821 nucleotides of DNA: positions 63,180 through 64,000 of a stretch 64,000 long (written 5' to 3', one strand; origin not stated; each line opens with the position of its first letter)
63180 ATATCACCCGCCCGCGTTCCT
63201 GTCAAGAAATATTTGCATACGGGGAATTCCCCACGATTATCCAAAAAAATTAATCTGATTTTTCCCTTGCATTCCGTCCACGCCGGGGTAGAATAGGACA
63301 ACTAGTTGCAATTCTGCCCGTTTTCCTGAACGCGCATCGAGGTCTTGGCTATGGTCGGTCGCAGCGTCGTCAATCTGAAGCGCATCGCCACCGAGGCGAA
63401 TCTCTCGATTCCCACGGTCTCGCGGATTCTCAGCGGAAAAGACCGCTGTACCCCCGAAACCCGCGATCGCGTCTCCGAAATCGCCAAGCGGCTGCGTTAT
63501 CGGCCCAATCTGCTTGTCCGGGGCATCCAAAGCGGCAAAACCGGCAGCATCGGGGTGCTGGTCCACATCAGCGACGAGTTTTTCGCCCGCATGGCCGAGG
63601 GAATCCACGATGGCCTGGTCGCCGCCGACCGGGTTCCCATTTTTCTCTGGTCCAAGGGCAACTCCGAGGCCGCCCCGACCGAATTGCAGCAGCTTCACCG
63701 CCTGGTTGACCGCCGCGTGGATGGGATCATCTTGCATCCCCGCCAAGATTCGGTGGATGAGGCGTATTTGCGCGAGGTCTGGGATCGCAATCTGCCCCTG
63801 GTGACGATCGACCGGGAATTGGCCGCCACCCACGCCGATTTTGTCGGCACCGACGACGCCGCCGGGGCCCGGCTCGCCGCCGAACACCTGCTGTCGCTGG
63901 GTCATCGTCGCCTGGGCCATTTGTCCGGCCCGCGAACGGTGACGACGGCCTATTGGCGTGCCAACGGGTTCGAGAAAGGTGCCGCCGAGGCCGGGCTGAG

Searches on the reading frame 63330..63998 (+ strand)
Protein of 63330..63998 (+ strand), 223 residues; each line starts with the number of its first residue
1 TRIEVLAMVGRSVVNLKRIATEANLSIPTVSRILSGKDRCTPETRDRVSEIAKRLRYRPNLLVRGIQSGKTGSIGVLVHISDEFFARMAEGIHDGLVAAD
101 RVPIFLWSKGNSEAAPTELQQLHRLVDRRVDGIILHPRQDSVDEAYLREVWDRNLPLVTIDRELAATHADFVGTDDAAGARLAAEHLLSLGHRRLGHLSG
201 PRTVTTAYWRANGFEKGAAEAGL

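Call 94: search_protein_families(library=pfam, proteins=[window:63330-63998:+], max_evalue=0.001)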
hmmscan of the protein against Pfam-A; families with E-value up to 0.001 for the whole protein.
window:63330-63998:+ (223 aa): 4 families
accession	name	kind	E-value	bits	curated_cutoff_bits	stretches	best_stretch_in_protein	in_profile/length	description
PF13407.12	Peripla_BP_4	-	3.2e-11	43.7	35.1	1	78-219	5-148/258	Periplasmic binding protein domain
PF00356.27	LacI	-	8.7e-11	41.9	27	1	16-60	2-46/46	Bacterial regulatory proteins, lacI family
PF00532.27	Peripla_BP_1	-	1.4e-09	38.3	22.2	1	72-223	2-152/281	Periplasmic binding proteins and sugar binding domain of LacI family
PF13377.12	Peripla_BP_3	-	0.00023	21.7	26.5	1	184-223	1-42/167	Periplasmic binding protein-like domain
